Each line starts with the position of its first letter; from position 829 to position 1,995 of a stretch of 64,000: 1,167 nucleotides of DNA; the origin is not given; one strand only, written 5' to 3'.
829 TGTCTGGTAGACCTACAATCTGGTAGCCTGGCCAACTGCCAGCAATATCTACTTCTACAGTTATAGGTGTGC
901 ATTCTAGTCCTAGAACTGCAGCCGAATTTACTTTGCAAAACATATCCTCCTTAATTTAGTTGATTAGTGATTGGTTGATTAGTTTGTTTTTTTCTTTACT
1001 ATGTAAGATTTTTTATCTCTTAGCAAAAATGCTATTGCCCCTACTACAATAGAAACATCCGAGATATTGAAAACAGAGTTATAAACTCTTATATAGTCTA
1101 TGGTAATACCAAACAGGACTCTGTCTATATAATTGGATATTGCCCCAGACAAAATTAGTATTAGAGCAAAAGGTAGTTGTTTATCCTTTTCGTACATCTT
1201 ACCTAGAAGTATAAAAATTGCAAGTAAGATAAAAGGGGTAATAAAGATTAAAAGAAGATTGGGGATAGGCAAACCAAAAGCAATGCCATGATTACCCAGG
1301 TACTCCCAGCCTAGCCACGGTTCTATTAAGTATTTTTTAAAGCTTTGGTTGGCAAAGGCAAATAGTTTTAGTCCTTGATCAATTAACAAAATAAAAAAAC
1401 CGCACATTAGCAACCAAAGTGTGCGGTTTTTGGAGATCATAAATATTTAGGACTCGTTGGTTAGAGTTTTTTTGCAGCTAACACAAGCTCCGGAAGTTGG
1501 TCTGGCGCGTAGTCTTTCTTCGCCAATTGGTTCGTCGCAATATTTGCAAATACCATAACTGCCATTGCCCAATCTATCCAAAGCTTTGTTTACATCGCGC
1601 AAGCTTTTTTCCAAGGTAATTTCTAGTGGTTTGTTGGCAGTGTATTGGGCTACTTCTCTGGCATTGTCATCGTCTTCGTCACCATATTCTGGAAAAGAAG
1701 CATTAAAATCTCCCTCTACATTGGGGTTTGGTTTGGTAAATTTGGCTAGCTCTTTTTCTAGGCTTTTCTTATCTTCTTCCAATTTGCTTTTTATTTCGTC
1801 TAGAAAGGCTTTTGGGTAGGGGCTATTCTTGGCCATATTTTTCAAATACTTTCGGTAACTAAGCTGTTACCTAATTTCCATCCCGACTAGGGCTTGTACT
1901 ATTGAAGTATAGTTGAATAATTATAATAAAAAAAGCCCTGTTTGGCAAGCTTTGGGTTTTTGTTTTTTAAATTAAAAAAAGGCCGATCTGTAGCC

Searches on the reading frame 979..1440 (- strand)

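Call 10: search_protein_families(library=pfam, proteins=[window:979-1440:-], max_evalue=0.01)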
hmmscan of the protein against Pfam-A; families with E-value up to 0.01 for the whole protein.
window:979-1440:- (153 aa): 1 family
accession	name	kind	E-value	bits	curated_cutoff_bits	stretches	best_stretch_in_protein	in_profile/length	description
PF01252.23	Peptidase_A8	-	3.8e-24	85.9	25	1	15-140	3-138/142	Signal peptidase (SPase) II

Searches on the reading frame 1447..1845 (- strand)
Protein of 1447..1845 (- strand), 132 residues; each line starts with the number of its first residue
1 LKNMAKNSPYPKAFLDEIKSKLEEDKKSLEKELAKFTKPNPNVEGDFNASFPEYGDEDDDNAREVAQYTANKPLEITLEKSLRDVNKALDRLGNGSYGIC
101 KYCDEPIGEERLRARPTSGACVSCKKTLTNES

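Call 10: search_protein_families(library=pfam, proteins=[window:1447-1845:-], max_evalue=0.01)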
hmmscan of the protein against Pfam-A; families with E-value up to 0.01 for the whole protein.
window:1447-1845:- (132 aa): 2 families
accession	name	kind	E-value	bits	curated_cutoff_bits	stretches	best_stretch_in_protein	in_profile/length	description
PF01258.23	zf-dskA_traR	-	3.9e-08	33.6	24.9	1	95-126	1-32/36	Prokaryotic dksA/traR C4-type zinc finger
PF14529.12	Exo_endo_phos_2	-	0.00082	19.7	27.4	1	22-77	14-70/117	Endonuclease-reverse transcriptase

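Call 15: find_encoding_contigs(protein=window:1447-1845:-, flank=10000, max_places=10)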
Protein window:1447-1845:- (132 aa): no gene with exactly this product is on record in the collection.
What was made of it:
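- Tried and rejected: The look-up of the TTG-started dksA ORF failed (call 15).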

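Call 18: find_encoding_contigs(protein=window:1450-1836:-, flank=10000, max_places=10)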
Protein seq(129 aa) (129 aa): 5 contigs read that carry it; 4 places shown.
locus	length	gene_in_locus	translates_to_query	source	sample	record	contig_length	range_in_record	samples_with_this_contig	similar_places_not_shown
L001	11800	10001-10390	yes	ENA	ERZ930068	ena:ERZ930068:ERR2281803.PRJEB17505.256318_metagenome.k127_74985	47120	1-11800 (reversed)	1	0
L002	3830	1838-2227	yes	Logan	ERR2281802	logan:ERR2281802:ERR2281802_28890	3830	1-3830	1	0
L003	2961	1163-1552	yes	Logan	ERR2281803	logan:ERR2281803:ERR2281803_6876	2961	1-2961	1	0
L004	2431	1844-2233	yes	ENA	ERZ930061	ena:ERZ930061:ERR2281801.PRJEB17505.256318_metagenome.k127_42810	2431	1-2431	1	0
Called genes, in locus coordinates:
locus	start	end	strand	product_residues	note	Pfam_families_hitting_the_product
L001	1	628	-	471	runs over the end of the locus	PF03446:NAD_binding_2, PF00393:6PGD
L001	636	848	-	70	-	-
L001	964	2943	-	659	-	PF00456:Transketolase_N, PF13292:DXP_synthase_N (weak), PF00676:E1_dh, PF02779:Transket_pyr, PF02780:Transketolase_C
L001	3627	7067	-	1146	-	PF00932:LTD, PF26342:TP_1001_2nd (faint), PF00932:LTD, PF00801:PKD, PF18911:PKD_4, PF00932:LTD, PF01336:tRNA_anti-codon (faint)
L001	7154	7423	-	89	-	PF15738:YafQ_toxin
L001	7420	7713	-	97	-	-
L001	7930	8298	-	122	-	-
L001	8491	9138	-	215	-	-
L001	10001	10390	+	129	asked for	PF01258:zf-dskA_traR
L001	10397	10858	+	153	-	PF01252:Peptidase_A8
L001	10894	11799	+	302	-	?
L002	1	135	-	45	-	?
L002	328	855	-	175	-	-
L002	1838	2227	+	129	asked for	PF01258:zf-dskA_traR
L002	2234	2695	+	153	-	PF01252:Peptidase_A8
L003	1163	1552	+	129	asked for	PF01258:zf-dskA_traR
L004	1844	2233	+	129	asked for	PF01258:zf-dskA_traR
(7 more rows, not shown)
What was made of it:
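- Tried and rejected: The ATG-started protein worked (call 18).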

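Call 19: find_homologous_proteins(query=window:1450-1836:-, max_evalue=1e-10)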
Query seq(129 aa) (129 aa): 1090 proteins with E <= 1e-10 among 1109 candidates; the best 120 are listed.
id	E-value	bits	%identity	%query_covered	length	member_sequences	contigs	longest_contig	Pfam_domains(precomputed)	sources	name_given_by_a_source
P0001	7.4e-80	283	100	100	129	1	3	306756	PF01258.24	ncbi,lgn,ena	-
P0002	6.5e-57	209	73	98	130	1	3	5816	PF01258.24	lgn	-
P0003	1.1e-56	208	78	94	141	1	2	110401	PF01258.24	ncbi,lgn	-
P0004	3.5e-56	207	73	100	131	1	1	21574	PF01258.24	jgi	jgi:RNA polymerase-binding transcription factor DksA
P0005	4.5e-55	203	73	98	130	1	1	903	PF01258.24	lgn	-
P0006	1.5e-54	201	72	99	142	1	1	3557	PF01258.24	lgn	-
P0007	2.0e-54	201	72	100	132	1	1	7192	PF01258.24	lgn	-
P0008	4.7e-54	200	69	99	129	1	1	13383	PF01258.24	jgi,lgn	jgi:RNA polymerase-binding transcription factor DksA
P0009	1.4e-53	198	73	99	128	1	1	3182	PF01258.24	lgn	-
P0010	1.9e-53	198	73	98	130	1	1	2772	PF01258.24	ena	-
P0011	2.4e-53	197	72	99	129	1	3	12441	-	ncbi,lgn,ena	-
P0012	3.3e-53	197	71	100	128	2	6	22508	PF01258.24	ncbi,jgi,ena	-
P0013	3.6e-53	197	69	98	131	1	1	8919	PF01258.24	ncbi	-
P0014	3.7e-53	197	70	99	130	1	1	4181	PF01258.24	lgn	-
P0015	4.4e-53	197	71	98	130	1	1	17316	PF01258.24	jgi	jgi:DnaK suppressor protein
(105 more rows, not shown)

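Call 22: find_related_loci(query=A1, collection=genome_contigs, flank=10000)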
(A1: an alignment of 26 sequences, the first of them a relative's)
Query A1 (129 aa) in genome_contigs; peptide patterns used: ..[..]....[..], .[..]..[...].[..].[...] (x = any residue, [..] = any of these).
423 stretches matched a pattern; 275 encode a relative of the query (tblastn E <= 1e-3); the best 80 are kept; 80 distinct loci.
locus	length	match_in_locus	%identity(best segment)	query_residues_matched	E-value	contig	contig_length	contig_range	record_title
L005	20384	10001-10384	72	1-129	6e-60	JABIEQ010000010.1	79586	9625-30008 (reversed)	MAG: Candidatus Magasanikbacteria bacterium isolate SI053_bin100 k141_370488, whole genome shotgun sequence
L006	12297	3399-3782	72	1-128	2e-58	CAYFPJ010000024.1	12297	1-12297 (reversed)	MAG TPA_asm: uncultured Gammaproteobacteria bacterium isolate ERP019367_co2_52 genome assembly, contig: NODE_3304_length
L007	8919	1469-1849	69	2-128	3e-58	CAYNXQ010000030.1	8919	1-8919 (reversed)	MAG TPA_asm: uncultured Gammaproteobacteria bacterium isolate SRP193066_co2_32 genome assembly, contig: NODE_4070_length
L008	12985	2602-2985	71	1-129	7e-58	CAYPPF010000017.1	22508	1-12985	MAG TPA_asm: uncultured Gammaproteobacteria bacterium isolate SRP200020_co3_83 genome assembly, contig: NODE_3203_length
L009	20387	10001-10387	67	1-129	6e-57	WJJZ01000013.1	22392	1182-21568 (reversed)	MAG: Candidatus Magasanikiibacteriota bacterium isolate Bin_289 k141_2895654, whole genome shotgun sequence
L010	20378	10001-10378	69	3-128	1e-56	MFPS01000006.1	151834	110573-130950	MAG: Candidatus Magasanikbacteria bacterium RIFCSPHIGHO2_01_FULL_33_34 rifcsphigho2_01_scaffold_345, whole genome shotgu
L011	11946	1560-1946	65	1-129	4e-56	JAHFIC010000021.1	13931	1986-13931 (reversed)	MAG: Candidatus Magasanikiibacteriota bacterium isolate nzgw353 NODE_6051_length_13932_cov_2.916805, whole genome shotgu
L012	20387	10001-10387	64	1-129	8e-56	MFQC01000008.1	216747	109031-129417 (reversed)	MAG: Candidatus Magasanikbacteria bacterium RIFCSPHIGHO2_02_FULL_48_18 rifcsphigho2_02_scaffold_236, whole genome shotgu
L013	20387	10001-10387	68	1-129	2e-55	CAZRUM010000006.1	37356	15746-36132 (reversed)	MAG TPA_asm: uncultured Gammaproteobacteria bacterium isolate SRP104257_co1_391 genome assembly, contig: NODE_417_length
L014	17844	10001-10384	66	1-128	5e-55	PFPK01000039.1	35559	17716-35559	MAG: Candidatus Magasanikbacteria bacterium CG_4_10_14_0_2_um_filter_37_12 CG_4_10_14_0.2_scaffold_523_c, whole genome s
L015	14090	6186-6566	68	3-129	1e-54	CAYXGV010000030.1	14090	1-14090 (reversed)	MAG TPA_asm: uncultured Gammaproteobacteria bacterium isolate SRP178699_co1_205 genome assembly, contig: NODE_5674_lengt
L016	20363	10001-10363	78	9-129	8e-55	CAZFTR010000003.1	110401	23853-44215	MAG TPA_asm: uncultured Gammaproteobacteria bacterium isolate SRP167671_co2_209 genome assembly, contig: NODE_185_length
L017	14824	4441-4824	66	1-128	7e-55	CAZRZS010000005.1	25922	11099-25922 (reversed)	MAG TPA_asm: uncultured Gammaproteobacteria bacterium isolate binchicken_co387_82 genome assembly, contig: NODE_1542_len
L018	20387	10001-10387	63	1-129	2e-54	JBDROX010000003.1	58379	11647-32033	MAG: Candidatus Magasanikbacteria bacterium isolate MEGAHIT-group-1.981 k141_11509542, whole genome shotgun sequence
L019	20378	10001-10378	67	3-128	6e-54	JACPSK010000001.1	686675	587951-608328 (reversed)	MAG: Candidatus Magasanikbacteria bacterium isolate NC_groundwater_703_Ag_S-0.2um_44_17 S36_SO-2_scaffold_114964, whole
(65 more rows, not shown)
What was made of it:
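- Organism: Candidatus Magasanikbacteria (calls 19, 22).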

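Call 72: find_homologous_proteins(query=L016:18706-19827:-, max_evalue=1e-80)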
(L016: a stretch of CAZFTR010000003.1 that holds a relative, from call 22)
Query L016:18706-19827:- (374 aa): 1316 proteins with E <= 1e-80 among 8000 candidates; the best 120 are listed.
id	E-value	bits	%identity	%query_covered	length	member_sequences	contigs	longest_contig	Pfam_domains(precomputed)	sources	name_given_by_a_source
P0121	1.2e-237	805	100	100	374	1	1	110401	PF00712.25,PF02768.21,PF02767.22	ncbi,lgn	-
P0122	2.1e-169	581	70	100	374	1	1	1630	PF00712.25,PF02768.21,PF02767.22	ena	-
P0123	4.9e-168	577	70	100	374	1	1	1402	PF00712.25,PF02768.21,PF02767.22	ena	-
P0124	5.8e-167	573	70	100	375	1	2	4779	PF00712.25,PF02768.21,PF02767.22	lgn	-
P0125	1.3e-163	562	67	100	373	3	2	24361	PF00712.25,PF02768.21,PF02767.22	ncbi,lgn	-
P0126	6.7e-162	556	66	100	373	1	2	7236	PF00712.25,PF02768.21,PF02767.22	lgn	-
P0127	6.1e-161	553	66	100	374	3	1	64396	PF00712.25,PF02768.21,PF02767.22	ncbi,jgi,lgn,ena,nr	ncbi:MAG TPA: DNA polymerase III subunit beta [Candidatus Magasanikbacteria bacterium]|nr:DNA polyme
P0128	9.6e-161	553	67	100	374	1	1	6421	PF00712.25,PF02768.21,PF02767.22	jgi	jgi:DNA polymerase-3 subunit beta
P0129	2.3e-160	551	66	100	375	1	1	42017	PF00712.25,PF02768.21,PF02767.22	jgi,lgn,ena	-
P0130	2.9e-160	551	66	100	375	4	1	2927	PF00712.25,PF02768.21,PF02767.22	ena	-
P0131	3.7e-160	551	68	100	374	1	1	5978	PF00712.25,PF02768.21,PF02767.22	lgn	-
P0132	5.5e-160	550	67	100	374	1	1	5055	PF00712.25,PF02768.21,PF02767.22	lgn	-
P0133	9.4e-160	549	67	100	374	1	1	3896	PF00712.25,PF02768.21,PF02767.22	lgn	-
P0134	4.8e-159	547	65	100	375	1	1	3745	PF00712.25,PF02768.21,PF02767.22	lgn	-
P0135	6.4e-159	547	66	100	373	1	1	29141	PF00712.25,PF02768.21,PF02767.22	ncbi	-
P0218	2.8e-150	518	63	100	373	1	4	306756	PF00712.25,PF02768.21,PF02767.22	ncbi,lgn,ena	-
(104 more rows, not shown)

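Call 73: find_encoding_contigs(protein=P0218, flank=10000, max_places=6)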
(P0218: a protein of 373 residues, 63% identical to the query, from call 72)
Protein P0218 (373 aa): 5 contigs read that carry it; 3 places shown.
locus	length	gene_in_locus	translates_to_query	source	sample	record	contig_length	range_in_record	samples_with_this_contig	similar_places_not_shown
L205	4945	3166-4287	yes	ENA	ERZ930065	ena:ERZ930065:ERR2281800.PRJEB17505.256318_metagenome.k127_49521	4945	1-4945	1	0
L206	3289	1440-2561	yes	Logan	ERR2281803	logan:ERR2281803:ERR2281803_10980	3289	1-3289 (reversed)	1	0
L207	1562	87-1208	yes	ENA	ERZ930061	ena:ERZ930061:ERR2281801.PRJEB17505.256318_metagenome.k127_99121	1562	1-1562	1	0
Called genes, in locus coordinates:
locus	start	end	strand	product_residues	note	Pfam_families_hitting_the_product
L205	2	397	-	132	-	?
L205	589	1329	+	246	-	PF01978:TrmB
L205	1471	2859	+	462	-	PF11638:DnaA_N, PF00308:Bac_DnaA, PF00004:AAA, PF01695:IstB_IS21, PF13173:AAA_14 (faint), PF08299:Bac_DnaA_C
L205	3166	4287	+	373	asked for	PF00712:DNA_pol3_beta, PF02767:DNA_pol3_beta_2, PF02768:DNA_pol3_beta_3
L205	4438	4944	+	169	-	?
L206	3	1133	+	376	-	?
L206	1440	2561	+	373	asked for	PF00712:DNA_pol3_beta, PF02767:DNA_pol3_beta_2, PF02768:DNA_pol3_beta_3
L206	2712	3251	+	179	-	-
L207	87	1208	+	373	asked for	PF00712:DNA_pol3_beta, PF02767:DNA_pol3_beta_2, PF02768:DNA_pol3_beta_3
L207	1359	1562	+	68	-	?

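Call 76: list_cluster_members(proteins=[P0001, P0218])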
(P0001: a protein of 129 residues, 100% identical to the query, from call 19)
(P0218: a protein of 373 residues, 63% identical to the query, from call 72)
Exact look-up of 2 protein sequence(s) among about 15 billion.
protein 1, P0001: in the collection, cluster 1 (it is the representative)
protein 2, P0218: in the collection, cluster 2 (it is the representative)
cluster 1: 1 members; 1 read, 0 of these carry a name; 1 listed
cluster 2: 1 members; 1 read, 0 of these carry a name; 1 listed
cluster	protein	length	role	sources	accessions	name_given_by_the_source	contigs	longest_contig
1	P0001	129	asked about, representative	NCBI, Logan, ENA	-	-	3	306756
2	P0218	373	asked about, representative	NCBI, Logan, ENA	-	-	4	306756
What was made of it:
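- It is linked to the window because both proteins list a longest contig of 306,756 nt (calls 19, 72, 76).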

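Call 78: find_encoding_contigs(protein=P0218, flank=10000, max_places=10)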
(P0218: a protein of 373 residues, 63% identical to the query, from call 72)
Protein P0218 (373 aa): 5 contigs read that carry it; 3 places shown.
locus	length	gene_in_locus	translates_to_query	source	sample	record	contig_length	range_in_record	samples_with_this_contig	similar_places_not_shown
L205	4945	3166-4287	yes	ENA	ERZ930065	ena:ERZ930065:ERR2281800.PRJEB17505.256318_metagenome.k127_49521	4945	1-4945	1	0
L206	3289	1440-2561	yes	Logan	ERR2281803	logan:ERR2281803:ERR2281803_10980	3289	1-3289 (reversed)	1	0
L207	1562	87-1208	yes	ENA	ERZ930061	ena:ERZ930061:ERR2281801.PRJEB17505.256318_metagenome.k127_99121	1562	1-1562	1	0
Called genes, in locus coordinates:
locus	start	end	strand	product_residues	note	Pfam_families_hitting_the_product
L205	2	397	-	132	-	?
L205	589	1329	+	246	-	PF01978:TrmB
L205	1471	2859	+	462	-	PF11638:DnaA_N, PF00308:Bac_DnaA, PF00004:AAA, PF01695:IstB_IS21, PF13173:AAA_14 (faint), PF08299:Bac_DnaA_C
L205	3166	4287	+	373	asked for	PF00712:DNA_pol3_beta, PF02767:DNA_pol3_beta_2, PF02768:DNA_pol3_beta_3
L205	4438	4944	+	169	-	?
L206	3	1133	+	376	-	?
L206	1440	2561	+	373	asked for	PF00712:DNA_pol3_beta, PF02767:DNA_pol3_beta_2, PF02768:DNA_pol3_beta_3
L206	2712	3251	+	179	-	-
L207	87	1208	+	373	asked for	PF00712:DNA_pol3_beta, PF02767:DNA_pol3_beta_2, PF02768:DNA_pol3_beta_3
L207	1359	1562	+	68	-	?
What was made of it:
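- Tried and rejected: A second look-up added nothing (call 78).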
